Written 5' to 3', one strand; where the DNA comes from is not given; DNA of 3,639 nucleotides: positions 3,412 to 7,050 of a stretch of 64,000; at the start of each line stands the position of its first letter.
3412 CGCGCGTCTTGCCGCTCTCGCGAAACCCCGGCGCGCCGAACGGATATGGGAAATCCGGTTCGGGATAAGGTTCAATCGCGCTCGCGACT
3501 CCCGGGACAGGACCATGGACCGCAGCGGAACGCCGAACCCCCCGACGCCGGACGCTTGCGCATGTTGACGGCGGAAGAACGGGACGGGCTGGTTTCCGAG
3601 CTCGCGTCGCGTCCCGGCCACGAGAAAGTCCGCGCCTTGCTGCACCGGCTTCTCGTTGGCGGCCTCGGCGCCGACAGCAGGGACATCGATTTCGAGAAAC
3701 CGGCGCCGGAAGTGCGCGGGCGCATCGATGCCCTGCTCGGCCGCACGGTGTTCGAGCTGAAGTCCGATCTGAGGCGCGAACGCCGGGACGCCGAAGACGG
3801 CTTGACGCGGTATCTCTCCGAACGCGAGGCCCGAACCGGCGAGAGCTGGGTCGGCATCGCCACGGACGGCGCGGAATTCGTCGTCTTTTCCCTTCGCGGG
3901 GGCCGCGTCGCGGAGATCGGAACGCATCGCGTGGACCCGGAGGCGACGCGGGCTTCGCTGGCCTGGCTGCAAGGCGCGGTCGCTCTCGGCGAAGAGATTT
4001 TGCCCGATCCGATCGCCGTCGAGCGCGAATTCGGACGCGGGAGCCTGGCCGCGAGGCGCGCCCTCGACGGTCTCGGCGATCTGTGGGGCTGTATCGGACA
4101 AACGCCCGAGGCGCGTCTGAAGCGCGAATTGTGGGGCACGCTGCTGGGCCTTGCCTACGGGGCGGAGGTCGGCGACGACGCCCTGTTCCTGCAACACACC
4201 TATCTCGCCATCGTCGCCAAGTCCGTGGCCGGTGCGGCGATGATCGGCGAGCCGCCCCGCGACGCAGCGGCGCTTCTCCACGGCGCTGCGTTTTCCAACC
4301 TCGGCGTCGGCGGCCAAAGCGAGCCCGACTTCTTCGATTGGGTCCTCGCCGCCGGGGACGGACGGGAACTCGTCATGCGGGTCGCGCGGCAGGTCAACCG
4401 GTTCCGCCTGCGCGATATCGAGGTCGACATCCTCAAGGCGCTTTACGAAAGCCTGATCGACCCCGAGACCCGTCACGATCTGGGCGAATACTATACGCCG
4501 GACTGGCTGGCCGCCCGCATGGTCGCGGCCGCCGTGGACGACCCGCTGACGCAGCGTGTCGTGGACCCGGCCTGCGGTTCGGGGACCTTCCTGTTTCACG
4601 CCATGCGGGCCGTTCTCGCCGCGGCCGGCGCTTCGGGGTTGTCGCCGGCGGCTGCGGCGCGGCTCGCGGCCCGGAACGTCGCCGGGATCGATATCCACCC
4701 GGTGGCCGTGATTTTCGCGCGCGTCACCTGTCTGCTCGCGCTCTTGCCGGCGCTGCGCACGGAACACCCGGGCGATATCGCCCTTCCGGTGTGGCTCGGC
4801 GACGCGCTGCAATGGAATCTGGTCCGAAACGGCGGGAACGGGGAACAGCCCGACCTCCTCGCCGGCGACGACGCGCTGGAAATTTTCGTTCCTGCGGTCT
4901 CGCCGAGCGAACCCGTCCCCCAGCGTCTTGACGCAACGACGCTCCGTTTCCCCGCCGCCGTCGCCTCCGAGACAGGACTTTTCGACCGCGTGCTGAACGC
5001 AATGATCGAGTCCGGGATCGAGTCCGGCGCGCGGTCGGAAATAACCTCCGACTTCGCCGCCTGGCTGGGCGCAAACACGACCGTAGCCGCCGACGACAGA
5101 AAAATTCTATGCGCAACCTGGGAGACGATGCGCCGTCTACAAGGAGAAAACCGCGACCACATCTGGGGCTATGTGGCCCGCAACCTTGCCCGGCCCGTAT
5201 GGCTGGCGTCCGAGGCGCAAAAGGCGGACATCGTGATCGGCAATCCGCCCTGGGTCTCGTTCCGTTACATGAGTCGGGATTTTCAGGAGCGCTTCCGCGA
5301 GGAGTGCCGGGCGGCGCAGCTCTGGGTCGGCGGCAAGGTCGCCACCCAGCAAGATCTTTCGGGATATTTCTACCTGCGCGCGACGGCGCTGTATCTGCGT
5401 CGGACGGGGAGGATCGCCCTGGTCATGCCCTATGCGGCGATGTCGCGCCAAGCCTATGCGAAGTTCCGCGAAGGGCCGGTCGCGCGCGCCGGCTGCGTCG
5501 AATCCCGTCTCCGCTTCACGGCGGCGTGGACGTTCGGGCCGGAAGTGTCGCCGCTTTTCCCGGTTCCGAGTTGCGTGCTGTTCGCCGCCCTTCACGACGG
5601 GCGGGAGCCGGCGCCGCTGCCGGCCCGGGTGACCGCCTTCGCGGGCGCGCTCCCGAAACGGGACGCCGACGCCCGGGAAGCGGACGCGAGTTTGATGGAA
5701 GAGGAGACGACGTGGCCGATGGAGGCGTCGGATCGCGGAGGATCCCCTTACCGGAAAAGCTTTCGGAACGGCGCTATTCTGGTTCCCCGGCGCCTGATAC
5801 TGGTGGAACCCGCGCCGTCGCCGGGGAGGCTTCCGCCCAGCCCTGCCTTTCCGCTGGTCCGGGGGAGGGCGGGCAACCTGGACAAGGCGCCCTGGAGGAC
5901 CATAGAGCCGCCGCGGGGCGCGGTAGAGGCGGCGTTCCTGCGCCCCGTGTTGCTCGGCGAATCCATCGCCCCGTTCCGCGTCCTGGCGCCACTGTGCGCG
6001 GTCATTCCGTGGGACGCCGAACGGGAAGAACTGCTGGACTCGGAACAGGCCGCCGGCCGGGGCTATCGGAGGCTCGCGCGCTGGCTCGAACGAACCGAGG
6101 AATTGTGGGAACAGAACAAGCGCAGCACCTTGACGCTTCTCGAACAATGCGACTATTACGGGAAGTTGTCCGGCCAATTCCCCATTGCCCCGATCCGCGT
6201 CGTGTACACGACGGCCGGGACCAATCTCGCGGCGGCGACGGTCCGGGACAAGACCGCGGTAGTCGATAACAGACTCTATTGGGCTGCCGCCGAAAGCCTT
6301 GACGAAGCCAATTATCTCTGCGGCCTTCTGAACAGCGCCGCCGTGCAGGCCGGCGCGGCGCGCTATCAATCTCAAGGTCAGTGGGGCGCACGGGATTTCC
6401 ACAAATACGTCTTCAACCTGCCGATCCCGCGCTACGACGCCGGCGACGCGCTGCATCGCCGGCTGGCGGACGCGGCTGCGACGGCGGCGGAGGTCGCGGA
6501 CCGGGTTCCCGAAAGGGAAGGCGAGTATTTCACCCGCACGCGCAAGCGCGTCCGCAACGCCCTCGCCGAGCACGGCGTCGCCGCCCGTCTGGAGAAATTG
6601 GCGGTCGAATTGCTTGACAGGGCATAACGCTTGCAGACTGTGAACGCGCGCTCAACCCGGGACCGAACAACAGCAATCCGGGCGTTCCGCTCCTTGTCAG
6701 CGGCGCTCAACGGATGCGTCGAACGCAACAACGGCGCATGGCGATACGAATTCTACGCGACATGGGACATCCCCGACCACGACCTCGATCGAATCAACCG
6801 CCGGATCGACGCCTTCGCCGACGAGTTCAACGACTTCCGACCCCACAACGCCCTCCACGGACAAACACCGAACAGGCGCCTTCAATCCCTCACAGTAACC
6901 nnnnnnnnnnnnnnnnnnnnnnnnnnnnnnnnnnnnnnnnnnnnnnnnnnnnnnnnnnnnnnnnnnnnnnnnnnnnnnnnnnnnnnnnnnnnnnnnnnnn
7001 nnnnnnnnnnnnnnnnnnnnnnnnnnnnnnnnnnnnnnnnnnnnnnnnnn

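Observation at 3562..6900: Stand-alone MmeI-like Type IIG restriction-modification gene flanked by a transposase stump and a dense REP cluster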

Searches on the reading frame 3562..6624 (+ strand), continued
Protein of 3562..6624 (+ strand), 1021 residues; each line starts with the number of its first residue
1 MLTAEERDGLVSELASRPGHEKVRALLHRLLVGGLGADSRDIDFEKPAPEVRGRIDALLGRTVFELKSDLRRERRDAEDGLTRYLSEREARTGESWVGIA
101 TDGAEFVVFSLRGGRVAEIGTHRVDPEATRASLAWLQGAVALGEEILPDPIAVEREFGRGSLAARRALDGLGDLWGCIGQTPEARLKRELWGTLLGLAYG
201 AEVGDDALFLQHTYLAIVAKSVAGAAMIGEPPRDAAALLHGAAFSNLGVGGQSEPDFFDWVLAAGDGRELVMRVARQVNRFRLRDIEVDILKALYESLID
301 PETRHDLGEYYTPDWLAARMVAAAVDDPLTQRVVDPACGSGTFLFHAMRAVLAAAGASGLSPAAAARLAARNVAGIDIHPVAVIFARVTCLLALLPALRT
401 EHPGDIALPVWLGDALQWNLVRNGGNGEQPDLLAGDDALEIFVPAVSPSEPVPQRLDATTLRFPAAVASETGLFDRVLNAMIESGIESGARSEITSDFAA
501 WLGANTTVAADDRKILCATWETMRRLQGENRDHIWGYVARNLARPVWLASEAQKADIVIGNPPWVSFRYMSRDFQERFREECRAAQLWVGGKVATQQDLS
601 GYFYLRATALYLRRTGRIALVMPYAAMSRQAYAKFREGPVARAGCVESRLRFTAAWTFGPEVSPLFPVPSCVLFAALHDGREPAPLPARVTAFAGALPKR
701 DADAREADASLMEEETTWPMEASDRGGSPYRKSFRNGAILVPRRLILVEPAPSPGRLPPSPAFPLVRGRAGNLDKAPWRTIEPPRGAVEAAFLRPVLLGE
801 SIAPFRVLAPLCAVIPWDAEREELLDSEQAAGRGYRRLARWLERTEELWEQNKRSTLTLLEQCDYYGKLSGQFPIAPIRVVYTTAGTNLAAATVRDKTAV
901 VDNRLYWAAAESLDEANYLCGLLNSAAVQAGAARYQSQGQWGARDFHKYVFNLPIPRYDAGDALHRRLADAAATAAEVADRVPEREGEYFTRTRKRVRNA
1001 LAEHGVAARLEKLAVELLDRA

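Call 93: search_protein_families(library=pfam, proteins=[L004:9428-12262:+, L004:5842-8844:+, L004:12262-12843:+], max_evalue=0.001)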
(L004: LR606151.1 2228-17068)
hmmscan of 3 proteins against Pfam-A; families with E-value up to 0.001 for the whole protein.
L004:9428-12262:+ (945 aa): 3 families
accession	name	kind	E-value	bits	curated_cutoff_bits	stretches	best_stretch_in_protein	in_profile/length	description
PF20473.4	MmeI_Mtase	-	1.4e-05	24.8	27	1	310-374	21-88/259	MmeI, DNA-methyltransferase domain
PF09722.15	Xre_MbcA_ParS_C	-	0.00015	22.1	24.5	0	902-929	7-34/51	Antitoxin Xre/MbcA/ParS C-terminal toxin-binding domain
PF07669.17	Eco57I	-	0.00071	20.1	25.3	0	350-474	2-158/171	Eco57I restriction-modification methylase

L004:5842-8844:+ (1001 aa): 2 families
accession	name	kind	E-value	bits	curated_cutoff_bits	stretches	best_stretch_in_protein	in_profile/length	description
PF02384.22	N6_Mtase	-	1.3e-09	38.3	20.4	1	294-397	3-98/311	N-6 DNA Methylase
PF07669.17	Eco57I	-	2.6e-08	34.6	25.3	1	378-626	2-150/171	Eco57I restriction-modification methylase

L004:12262-12843:+ (194 aa): 1 family
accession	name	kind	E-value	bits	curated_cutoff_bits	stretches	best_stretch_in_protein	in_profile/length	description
PF08808.17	RES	-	1.5e-16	61.2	23.2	1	24-162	4-141/157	RES domain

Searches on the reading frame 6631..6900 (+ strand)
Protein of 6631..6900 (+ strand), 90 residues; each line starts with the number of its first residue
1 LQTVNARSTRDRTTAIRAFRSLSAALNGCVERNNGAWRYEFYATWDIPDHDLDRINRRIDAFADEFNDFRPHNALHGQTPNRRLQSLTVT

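Call 99: search_dna_similar(query=window:6631-6900:+, collection=plasmids, mode=protein, max_rows=8, max_evalue=0.001)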
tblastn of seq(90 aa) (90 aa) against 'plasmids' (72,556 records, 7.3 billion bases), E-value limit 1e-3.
Records with a match: 17; places in all: 22; records where one place covers at least 80% of the query: 0.
Best place of each record, by identity: <60% 17.
By first word of the organism name: Acinetobacter 11; Thermus 3; Shewanella 2; Octadecabacter 1.
By predicted mobility (MOB-suite, as given by PLSDB): mobilizable 10; non-mobilizable 6; conjugative 1.
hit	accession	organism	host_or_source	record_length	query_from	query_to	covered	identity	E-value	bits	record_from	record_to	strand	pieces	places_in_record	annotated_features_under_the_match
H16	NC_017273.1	Thermus thermophilus SG0.5JP17-16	-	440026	12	80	77%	40.8%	2e-4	45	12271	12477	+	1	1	none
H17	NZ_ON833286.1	Shewanella xiamenensis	-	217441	17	83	74%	40.3%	2e-4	45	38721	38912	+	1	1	none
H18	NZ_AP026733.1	Shewanella xiamenensis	-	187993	14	83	78%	38.6%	2e-4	45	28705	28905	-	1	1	none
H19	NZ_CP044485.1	Acinetobacter schindleri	goose,stool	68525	23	83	68%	42.6%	2e-5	48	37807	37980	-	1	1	none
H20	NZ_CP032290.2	Acinetobacter lwoffii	cell culture,permafrost, Kolyma lowland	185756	23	83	68%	42.6%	1e-4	45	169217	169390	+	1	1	none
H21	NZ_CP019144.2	Acinetobacter lwoffii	-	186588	23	83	68%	42.6%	1e-4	45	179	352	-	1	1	none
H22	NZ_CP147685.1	Acinetobacter lwoffii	whole organism,Yangzhou Grand Canal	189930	23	83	68%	42.6%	1e-4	45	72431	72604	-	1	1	none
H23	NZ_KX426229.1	Acinetobacter lwoffii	cell culture,permafrost, Kolyma lowland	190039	23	83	68%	42.6%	1e-4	45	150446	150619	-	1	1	none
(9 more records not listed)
